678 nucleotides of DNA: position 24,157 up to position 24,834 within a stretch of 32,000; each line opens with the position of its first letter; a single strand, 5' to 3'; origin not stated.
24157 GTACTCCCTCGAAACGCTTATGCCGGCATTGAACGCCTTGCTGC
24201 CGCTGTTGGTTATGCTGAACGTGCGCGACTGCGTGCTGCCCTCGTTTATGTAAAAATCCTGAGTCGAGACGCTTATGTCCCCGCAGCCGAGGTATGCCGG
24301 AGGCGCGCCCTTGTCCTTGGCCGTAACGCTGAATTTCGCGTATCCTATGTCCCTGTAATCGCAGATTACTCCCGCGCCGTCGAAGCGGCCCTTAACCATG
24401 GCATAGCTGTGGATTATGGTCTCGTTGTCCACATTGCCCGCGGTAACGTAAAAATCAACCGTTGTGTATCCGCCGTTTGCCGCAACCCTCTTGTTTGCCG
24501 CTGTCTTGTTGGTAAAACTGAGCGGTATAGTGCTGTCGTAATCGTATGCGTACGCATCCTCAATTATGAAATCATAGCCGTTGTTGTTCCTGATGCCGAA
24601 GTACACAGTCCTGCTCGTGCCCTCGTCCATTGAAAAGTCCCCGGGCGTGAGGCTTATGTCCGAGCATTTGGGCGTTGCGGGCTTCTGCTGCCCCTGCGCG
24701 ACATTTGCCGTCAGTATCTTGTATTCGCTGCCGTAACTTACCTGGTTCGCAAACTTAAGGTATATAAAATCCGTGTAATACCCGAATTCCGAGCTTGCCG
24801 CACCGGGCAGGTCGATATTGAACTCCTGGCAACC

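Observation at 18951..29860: Cluster of three large surface proteins sharing a repeated Cys-bracketed ~100-115-aa domain with an invariant NNS sequon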

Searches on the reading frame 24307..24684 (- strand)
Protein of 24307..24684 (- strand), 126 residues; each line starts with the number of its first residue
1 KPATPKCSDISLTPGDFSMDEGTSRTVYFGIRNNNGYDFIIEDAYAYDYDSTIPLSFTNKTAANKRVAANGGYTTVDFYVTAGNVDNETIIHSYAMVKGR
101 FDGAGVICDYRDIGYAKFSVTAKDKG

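Call 9: find_homologous_proteins(query=A1, max_evalue=0.001)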
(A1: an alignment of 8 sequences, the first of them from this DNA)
Query A1 (8 sequences): 493 candidates shared short words with the query, none scored E <= 0.001.

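Call 12: search_solved_structures(query=A1, max_evalue=10, show_alignments=2)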
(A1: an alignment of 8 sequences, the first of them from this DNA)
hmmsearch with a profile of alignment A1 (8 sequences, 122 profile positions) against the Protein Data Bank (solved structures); distinct sequences matched with E-value up to 10: 4.
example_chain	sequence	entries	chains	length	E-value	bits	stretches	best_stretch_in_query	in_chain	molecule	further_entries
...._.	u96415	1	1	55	0.17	15.2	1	10-56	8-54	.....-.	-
2acm_B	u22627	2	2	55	0.23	14.9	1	10-56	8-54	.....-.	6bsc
4kdv_A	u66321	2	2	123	2.2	11.7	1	44-96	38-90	Antifreeze protein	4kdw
4p99_A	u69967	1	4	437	4.7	10.6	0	44-96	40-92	MpAFP_RII tetra-tandemer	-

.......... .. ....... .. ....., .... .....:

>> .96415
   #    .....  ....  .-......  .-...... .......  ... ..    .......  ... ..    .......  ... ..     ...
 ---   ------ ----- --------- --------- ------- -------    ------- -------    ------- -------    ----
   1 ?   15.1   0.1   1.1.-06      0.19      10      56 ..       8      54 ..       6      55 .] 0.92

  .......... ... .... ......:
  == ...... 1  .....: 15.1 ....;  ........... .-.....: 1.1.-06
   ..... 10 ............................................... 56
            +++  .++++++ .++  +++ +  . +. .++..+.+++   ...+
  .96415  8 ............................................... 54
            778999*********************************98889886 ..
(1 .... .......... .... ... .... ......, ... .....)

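Call 14: search_protein_representatives(alignment_id=A1)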
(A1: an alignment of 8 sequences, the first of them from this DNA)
Query: 8 sequences, 122 profile positions. Proteins with E-value up to 0.001 (for the whole library): 352; up to 1e-10: 205; up to 1e-30: 107. The best 150 are listed.
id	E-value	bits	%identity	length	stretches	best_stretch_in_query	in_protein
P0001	1.6e-188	632.1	-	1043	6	1-121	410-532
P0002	9.1e-118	403.6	-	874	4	3-120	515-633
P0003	1.0e-102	355.0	-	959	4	3-121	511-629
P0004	3.0e-96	334.2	-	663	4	3-120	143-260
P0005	3.6e-95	330.7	-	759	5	3-118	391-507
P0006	6.3e-93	323.4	-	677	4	3-121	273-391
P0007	1.4e-85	299.7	-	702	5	4-121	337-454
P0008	3.0e-85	298.7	-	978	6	4-121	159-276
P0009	5.3e-84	294.6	-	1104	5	4-121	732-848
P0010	3.3e-83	292.1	-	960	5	2-119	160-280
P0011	1.4e-80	283.6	-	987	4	4-121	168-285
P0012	6.5e-79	278.2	-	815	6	4-120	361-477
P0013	4.5e-75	265.8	-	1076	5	3-119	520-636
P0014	2.4e-74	263.4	-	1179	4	2-121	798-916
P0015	5.6e-74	262.3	-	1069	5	4-121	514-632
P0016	2.7e-71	253.6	-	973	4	5-119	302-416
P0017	6.0e-71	252.5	-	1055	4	6-120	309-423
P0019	4.5e-68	243.2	-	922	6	3-118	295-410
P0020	1.4e-67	241.6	-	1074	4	5-116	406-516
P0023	1.2e-63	229.0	-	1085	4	3-121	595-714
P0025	1.8e-61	221.9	-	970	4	6-117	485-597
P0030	1.0e-58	213.0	-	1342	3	3-120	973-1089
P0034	6.3e-48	178.2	-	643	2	4-121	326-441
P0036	2.6e-46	172.9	-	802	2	1-118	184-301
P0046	2.1e-42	160.3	-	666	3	4-121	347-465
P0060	1.2e-37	144.9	-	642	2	2-120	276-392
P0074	3.7e-35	136.9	-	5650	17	19-87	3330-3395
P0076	4.7e-35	136.6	-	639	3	3-119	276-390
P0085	1.8e-33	131.5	-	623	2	4-119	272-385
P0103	7.2e-31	123.1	-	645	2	3-119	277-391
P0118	3.1e-29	117.8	-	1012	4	5-121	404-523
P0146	1.4e-20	89.8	-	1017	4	24-117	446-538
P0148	1.7e-19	86.3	-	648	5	6-108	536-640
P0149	2.4e-19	85.9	-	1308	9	20-80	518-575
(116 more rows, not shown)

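Call 16: list_cluster_members(proteins=[P0001, P0002, P0003, P0004, P0005, P0008, P0009, P0014, P0030, P0074])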
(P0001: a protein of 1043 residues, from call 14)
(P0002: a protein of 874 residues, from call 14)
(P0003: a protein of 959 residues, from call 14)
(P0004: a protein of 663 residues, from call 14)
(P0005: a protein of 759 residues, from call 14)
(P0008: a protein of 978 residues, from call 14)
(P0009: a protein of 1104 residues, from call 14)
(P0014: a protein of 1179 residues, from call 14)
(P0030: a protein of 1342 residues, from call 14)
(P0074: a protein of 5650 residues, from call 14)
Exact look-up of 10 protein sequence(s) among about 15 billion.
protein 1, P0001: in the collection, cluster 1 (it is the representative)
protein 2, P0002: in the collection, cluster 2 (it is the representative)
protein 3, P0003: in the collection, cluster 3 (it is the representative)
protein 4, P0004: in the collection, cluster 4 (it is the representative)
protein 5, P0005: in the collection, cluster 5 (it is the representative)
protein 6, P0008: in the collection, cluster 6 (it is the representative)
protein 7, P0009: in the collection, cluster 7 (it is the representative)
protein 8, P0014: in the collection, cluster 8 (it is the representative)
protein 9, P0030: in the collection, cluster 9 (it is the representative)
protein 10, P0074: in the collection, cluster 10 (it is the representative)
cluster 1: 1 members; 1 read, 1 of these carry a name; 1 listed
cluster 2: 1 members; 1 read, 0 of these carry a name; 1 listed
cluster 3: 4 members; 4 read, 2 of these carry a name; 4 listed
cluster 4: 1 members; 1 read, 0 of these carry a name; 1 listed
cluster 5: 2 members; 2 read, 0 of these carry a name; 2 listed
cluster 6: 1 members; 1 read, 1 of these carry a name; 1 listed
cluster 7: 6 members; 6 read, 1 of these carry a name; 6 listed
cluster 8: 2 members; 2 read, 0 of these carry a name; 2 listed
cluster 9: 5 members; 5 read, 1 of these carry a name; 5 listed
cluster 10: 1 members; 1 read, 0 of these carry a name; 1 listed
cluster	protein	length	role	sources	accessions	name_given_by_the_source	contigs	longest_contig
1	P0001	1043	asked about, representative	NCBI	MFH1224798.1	MAG: hypothetical protein V1676_03260 [Candidatus Diapherotrites archaeon]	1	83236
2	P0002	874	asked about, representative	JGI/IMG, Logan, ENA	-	-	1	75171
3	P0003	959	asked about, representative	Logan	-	-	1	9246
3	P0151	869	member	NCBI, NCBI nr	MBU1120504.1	hypothetical protein KJ660_01365, partial [Candidatus Micrarchaeota archaeon] | hypothetical protein [Candidatus Micrarchaeota archaeon]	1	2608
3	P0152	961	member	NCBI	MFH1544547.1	MAG: hypothetical protein ABIE23_00430 [archaeon]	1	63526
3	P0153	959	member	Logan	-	-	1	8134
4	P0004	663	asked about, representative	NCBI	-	-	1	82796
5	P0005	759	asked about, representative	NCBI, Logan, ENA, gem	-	-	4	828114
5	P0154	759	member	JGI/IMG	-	-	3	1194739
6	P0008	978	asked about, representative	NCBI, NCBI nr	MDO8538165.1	MAG: DUF6049 family protein [archaeon] | DUF6049 family protein [archaeon]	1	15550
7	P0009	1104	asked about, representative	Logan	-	-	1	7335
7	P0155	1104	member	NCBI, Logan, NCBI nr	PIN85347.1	MAG: hypothetical protein COV47_02645 [Candidatus Diapherotrites archaeon ...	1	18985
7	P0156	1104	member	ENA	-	-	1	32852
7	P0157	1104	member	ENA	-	-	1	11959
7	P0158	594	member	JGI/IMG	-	-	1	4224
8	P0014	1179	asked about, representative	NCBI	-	-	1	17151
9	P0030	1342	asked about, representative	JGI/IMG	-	-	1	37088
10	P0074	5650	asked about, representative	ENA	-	-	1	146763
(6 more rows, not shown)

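Call 25: search_protein_families(library=pfam, proteins=[P0002, P0003, P0004, P0005, P0008, P0009, P0014, P0030, P0023, P0036], max_evalue=0.01)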
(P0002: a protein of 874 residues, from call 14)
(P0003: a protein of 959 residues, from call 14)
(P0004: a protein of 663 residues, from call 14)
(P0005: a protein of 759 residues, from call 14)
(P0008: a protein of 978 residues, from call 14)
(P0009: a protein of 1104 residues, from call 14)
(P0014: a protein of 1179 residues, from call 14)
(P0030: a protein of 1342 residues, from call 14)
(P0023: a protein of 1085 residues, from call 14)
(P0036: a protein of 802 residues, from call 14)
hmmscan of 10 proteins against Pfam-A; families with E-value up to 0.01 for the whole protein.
P0002 (874 aa): 0 families

P0003 (959 aa): 5 families
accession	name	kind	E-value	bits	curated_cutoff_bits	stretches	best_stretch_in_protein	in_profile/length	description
PF11614.14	FixG_C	-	5.1e-11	43.2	25.6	1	833-912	25-103/119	IG-like fold at C-terminal of FixG, putative oxidoreductase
PF10633.15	NPCBM_assoc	-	6.1e-06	26.8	24.4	0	839-897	3-63/78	NPCBM-associated, NEW3 domain of alpha-galactosidase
PF07610.17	DUF1573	-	0.0012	19.2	26.1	0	704-764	35-93/98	Protein of unknown function (DUF1573)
PF24053.1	DUF7356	-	0.0053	17.1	27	0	743-797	33-84/105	Domain of unknown function (DUF7356)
PF22066.2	Cep192_D8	-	0.0072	17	33.5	0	740-813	19-90/101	Cep192 domain 8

P0004 (663 aa): 1 family
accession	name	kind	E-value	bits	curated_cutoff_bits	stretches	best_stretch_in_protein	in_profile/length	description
PF16392.11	DUF5001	-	0.0011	19.4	23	0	153-221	2-62/86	Ig-like domain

P0005 (759 aa): 1 family
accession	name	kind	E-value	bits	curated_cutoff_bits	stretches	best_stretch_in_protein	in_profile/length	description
PF13157.11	Enas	-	0.0013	19.2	22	0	212-265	30-79/112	Endospore appendages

P0008 (978 aa): 3 families
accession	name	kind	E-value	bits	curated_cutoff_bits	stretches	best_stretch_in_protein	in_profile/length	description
PF19516.4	DUF6049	-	1.7e-07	30.7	30.1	1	724-823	552-652/708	Family of unknown function (DUF6049)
PF10633.15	NPCBM_assoc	-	0.00016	22.3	24.4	0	866-913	12-62/78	NPCBM-associated, NEW3 domain of alpha-galactosidase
PF07610.17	DUF1573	-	0.0057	17.1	26.1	0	173-242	12-77/98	Protein of unknown function (DUF1573)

P0009 (1104 aa): 2 families
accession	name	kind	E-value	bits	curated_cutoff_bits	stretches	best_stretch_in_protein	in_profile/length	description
PF16158.11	N_BRCA1_IG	-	2.1e-10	41.5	28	1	39-132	6-101/108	Ig-like domain from next to BRCA1 gene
PF07610.17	DUF1573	-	0.0019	18.7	26.1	0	275-348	14-83/98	Protein of unknown function (DUF1573)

P0014 (1179 aa): 3 families
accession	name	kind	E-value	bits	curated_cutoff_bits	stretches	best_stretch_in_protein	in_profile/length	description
PF23722.1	Beta-sand_DEX1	-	1.7e-07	32.2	27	0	215-251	63-99/99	DEX1 beta-sandwich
PF07610.17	DUF1573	-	0.00022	21.6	26.1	0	694-773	12-85/98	Protein of unknown function (DUF1573)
PF16392.11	DUF5001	-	0.0094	16.4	23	0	820-840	11-31/86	Ig-like domain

P0030 (1342 aa): 9 families
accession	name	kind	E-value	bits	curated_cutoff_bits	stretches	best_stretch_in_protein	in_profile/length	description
PF05345.18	He_PIG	-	3e-09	37.6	24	0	377-407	65-95/96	Putative Ig domain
PF23722.1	Beta-sand_DEX1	-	1.5e-07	32.3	27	0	377-406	68-97/99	DEX1 beta-sandwich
PF17963.7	Big_9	-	3.8e-07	31.3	23.6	3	310-406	1-89/89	Bacterial Ig domain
PF22544.2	HYDIN_VesB_CFA65-like_Ig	-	6.5e-05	23.5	25.5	0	989-1064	15-87/100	HYDIN/CFA65/VesB-like, Ig-like domain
PF22352.2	K319L-like_PKD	-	0.00016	22.1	27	0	381-407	58-84/84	K319L-like, PKD domain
PF07610.17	DUF1573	-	0.00074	19.9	26.1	0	1223-1298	22-96/98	Protein of unknown function (DUF1573)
PF12870.14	DUF4878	-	0.00079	20.2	24.1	0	384-410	81-107/112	Domain of unknown function (DUF4878)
PF02018.23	CBM_4_9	-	0.0026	18.6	25.9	1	26-153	5-131/136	Carbohydrate binding domain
PF09136.16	Glucodextran_B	-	0.007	16.7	27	0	382-408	56-82/83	Glucodextranase, domain B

P0023 (1085 aa): 3 families
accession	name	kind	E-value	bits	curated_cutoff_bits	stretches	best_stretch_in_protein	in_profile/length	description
PF17963.7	Big_9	-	0.00011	23.4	23.6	1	263-357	1-88/89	Bacterial Ig domain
PF07610.17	DUF1573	-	0.0041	17.5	26.1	0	968-1042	22-95/98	Protein of unknown function (DUF1573)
PF22091.2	DUF6941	-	0.008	17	27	0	228-283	50-107/125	Family of unknown function (DUF6941)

P0036 (802 aa): 0 families

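Call 33: find_encoding_contigs(protein=P0002, flank=10000, max_places=2)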
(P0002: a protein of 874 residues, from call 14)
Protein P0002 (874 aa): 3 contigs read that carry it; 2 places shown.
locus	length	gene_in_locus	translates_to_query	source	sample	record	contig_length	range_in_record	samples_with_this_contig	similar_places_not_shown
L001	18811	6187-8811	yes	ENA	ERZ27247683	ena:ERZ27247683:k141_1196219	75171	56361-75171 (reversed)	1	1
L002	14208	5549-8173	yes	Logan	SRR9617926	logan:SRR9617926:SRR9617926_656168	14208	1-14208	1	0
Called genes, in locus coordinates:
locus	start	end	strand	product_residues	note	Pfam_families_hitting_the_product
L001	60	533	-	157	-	PF01797:Y1_Tnp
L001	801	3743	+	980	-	PF01139:RtcB, PF14890:Intein_splicing, PF01139:RtcB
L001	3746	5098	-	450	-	PF17899:Peptidase_M61_N (weak)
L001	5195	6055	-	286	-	PF13180:PDZ_2 (weak)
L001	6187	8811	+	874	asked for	-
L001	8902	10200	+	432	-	PF13173:AAA_14, PF13635:DUF4143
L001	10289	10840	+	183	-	-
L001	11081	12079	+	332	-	PF00297:Ribosomal_L3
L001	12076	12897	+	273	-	PF00573:Ribosomal_L4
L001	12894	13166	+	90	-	PF00276:Ribosomal_L23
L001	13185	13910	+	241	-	PF00181:Ribosomal_L2_N (weak), PF03947:Ribosomal_L2_C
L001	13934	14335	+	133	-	PF00203:Ribosomal_S19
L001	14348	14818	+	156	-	PF00237:Ribosomal_L22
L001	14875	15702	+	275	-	PF07650:KH_2, PF00189:Ribosomal_S3_C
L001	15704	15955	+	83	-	PF00831:Ribosomal_L29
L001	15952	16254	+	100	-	PF01253:SUI1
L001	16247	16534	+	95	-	PF01868:RNase_P-MRP_p29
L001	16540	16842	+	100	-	PF00366:Ribosomal_S17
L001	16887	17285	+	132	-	PF00238:Ribosomal_L14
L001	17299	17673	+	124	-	PF16906:Ribosomal_L26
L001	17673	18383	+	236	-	PF08071:RS4NT (weak), PF00900:Ribosomal_S4e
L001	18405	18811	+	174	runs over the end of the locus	PF00281:Ribosomal_L5, PF00673:Ribosomal_L5_C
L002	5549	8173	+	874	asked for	-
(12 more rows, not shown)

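Call 34: find_encoding_contigs(protein=P0005, flank=10000, max_places=1)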
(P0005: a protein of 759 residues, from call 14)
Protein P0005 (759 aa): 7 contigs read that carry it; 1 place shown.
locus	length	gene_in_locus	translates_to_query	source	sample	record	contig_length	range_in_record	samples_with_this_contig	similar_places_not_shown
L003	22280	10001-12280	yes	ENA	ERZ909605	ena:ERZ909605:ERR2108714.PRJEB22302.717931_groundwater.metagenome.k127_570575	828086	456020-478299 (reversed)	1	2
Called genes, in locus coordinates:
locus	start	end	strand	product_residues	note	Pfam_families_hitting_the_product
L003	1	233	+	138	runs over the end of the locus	PF07650:KH_2 (weak)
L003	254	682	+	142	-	PF00164:Ribosom_S12_S23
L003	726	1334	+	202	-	PF00177:Ribosomal_S7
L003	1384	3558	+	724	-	PF00009:GTP_EFTU, PF01926:MMR_HSR1 (weak), PF22042:EF-G_D2, PF03144:GTP_EFTU_D2, PF14492:EFG_III, PF03764:EFG_IV, PF00679:EFG_C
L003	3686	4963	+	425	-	PF00009:GTP_EFTU, PF01926:MMR_HSR1 (faint), PF03144:GTP_EFTU_D2, PF14578:GTP_EFTU_D4 (weak), PF03143:GTP_EFTU_D3, PF22594:GTP-eEF1A_C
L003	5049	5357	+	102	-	PF00338:Ribosomal_S10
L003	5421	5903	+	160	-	PF02502:LacAB_rpiB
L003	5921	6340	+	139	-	PF01951:Archease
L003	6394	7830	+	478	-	PF01139:RtcB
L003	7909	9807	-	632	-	PF20330:DUF6625, PF13489:Methyltransf_23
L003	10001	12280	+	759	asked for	-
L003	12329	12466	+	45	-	-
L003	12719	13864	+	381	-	PF00297:Ribosomal_L3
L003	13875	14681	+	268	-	PF00573:Ribosomal_L4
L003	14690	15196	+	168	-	PF00276:Ribosomal_L23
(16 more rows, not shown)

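Call 35: find_encoding_contigs(protein=P0004, flank=10000, max_places=1)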
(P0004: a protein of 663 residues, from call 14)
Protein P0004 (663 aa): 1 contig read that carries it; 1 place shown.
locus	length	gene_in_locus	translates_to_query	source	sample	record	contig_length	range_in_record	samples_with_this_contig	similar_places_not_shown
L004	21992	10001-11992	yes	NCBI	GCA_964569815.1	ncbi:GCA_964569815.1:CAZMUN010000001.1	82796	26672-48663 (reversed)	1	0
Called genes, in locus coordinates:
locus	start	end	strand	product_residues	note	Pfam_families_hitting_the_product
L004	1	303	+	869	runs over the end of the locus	PF04997:RNA_pol_Rpb1_1, PF00623:RNA_pol_Rpb1_2, PF04983:RNA_pol_Rpb1_3, PF05000:RNA_pol_Rpb1_4, PF04998:RNA_pol_Rpb1_5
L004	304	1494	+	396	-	PF04998:RNA_pol_Rpb1_5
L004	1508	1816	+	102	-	PF01248:Ribosomal_L7Ae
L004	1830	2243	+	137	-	PF07650:KH_2 (weak), PF26594:KH_NusA_2nd (faint)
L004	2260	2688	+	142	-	PF00164:Ribosom_S12_S23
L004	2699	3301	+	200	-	PF00177:Ribosomal_S7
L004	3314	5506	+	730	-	PF00009:GTP_EFTU, PF22042:EF-G_D2, PF03144:GTP_EFTU_D2, PF14492:EFG_III, PF03764:EFG_IV, PF00679:EFG_C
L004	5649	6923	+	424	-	PF00009:GTP_EFTU, PF08477:Roc (faint), PF01926:MMR_HSR1 (weak), PF03144:GTP_EFTU_D2, PF03143:GTP_EFTU_D3, PF22594:GTP-eEF1A_C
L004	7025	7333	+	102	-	PF00338:Ribosomal_S10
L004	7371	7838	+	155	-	PF02502:LacAB_rpiB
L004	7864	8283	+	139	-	PF01951:Archease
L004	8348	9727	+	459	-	PF01139:RtcB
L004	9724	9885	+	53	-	-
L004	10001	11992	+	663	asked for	-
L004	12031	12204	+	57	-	-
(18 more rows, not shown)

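Call 38: list_cluster_members(proteins=[P0010, P0011, P0019, P0025, P0036, P0060, P0076, P0085, P0103, P0118])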
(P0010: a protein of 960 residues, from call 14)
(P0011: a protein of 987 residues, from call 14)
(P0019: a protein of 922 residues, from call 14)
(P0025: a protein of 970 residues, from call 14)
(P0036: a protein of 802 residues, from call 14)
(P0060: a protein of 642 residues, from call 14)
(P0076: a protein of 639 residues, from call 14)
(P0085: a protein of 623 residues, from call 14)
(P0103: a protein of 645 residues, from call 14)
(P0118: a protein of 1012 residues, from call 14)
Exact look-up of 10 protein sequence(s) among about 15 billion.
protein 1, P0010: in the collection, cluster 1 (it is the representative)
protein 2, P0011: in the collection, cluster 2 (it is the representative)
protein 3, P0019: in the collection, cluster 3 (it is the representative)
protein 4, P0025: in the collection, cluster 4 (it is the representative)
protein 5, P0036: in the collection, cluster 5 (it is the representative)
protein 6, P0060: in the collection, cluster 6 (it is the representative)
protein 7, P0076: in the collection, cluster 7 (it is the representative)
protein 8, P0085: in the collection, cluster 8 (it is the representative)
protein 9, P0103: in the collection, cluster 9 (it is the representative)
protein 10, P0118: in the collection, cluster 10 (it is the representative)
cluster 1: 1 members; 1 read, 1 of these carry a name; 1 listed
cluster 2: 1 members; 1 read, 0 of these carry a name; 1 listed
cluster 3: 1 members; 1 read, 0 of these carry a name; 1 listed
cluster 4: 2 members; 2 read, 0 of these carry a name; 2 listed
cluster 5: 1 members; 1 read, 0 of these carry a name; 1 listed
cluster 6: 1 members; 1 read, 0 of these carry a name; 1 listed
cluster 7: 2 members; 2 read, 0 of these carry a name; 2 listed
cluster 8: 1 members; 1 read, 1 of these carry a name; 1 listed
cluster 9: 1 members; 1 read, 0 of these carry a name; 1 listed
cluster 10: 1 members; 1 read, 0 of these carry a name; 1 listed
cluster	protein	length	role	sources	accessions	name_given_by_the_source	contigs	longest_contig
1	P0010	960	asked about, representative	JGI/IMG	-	hypothetical protein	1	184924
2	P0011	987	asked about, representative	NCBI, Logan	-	-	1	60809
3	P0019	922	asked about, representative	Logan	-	-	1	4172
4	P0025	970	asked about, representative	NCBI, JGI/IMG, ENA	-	-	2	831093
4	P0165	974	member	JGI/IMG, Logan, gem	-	-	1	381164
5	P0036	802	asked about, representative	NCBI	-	-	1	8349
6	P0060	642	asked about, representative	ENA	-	-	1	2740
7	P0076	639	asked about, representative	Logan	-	-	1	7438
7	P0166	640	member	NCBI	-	-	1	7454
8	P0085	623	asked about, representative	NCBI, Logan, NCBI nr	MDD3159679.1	MAG: hypothetical protein PHQ98_01795 [Candidatus ainarchaeum sp.] | hypothetical protein [Candidatus ainarchaeum sp.]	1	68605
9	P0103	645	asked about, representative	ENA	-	-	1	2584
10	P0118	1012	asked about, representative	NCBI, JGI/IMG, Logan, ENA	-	-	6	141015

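Call 39: find_encoding_contigs(protein=P0076, flank=10000, max_places=1)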
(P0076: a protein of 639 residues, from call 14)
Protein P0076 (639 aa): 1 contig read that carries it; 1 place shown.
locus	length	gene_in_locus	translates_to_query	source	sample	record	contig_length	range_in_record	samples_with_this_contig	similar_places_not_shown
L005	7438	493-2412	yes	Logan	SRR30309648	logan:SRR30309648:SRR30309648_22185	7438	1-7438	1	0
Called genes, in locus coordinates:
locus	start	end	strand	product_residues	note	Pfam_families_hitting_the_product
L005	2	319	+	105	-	?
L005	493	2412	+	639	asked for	-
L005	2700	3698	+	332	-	PF00297:Ribosomal_L3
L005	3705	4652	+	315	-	PF00573:Ribosomal_L4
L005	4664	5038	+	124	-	PF00276:Ribosomal_L23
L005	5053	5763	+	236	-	PF00181:Ribosomal_L2_N (weak), PF03947:Ribosomal_L2_C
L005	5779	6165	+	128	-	PF00203:Ribosomal_S19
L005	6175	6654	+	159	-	PF00237:Ribosomal_L22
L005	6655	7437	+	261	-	?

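Call 40: find_encoding_contigs(protein=P0025, flank=8000, max_places=1)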
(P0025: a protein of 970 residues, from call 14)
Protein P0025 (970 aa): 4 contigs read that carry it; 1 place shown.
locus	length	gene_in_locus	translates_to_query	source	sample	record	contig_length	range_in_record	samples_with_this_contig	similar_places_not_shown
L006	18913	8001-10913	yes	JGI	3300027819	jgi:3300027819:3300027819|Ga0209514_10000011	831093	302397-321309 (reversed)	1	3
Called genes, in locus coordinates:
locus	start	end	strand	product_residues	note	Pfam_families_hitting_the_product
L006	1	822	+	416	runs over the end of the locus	PF00079:Serpin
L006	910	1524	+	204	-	PF09335:VTT_dom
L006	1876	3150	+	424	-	PF00009:GTP_EFTU, PF01926:MMR_HSR1 (weak), PF03144:GTP_EFTU_D2, PF14578:GTP_EFTU_D4 (weak), PF03143:GTP_EFTU_D3, PF22594:GTP-eEF1A_C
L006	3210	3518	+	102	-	PF00338:Ribosomal_S10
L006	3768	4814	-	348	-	PF13238:AAA_18, PF00383:dCMP_cyt_deam_1, PF14437:MafB19-deam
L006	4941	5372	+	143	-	PF01951:Archease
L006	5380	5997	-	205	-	PF01209:Ubie_methyltran (weak), PF03848:TehB (weak), PF13489:Methyltransf_23, PF13847:Methyltransf_31, PF08241:Methyltransf_11, PF08242:Methyltransf_12, PF13649:Methyltransf_25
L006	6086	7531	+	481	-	PF01139:RtcB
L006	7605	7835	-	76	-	PF13459:Fer4_15, PF13370:Fer4_13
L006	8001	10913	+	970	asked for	-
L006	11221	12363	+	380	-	PF00297:Ribosomal_L3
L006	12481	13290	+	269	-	PF00573:Ribosomal_L4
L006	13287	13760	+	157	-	PF00276:Ribosomal_L23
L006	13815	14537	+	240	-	PF00181:Ribosomal_L2_N (weak), PF03947:Ribosomal_L2_C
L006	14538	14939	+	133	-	PF00203:Ribosomal_S19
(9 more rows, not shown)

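Call 41: find_encoding_contigs(protein=P0030, flank=8000, max_places=1)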
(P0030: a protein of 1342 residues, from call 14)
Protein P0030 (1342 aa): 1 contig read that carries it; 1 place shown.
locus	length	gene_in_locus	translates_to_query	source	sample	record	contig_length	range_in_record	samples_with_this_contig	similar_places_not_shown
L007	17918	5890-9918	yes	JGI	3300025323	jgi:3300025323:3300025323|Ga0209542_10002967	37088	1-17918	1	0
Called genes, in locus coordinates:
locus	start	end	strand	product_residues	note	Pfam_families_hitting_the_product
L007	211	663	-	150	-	PF04073:tRNA_edit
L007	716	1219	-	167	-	PF06210:DUF1003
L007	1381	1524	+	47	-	-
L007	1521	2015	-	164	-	-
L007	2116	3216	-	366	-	PF00438:S-AdoMet_synt_N, PF02772:S-AdoMet_synt_M, PF02773:S-AdoMet_synt_C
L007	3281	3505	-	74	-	-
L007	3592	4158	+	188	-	PF12844:HTH_19, PF01381:HTH_3, PF00571:CBS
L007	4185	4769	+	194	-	-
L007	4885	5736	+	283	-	PF01209:Ubie_methyltran, PF13489:Methyltransf_23, PF01135:PCMT (weak), PF02353:CMAS (weak), PF08241:Methyltransf_11, PF08242:Methyltransf_12, PF13649:Methyltransf_25, PF13847:Methyltransf_31, +2 more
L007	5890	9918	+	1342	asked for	PF17963:Big_9 (faint), PF23722:Beta-sand_DEX1 (faint), PF05345:He_PIG (faint)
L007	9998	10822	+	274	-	-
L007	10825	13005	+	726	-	PF11614:FixG_C (faint), PF10633:NPCBM_assoc (faint)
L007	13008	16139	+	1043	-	PF06280:fn3_5 (faint), PF11614:FixG_C (faint), PF22067:Cep192_D3 (faint), PF00092:VWA, PF13519:VWA_2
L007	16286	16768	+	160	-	-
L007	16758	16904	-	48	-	-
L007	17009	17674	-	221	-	PF01978:TrmB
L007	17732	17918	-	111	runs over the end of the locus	PF02261:Asp_decarbox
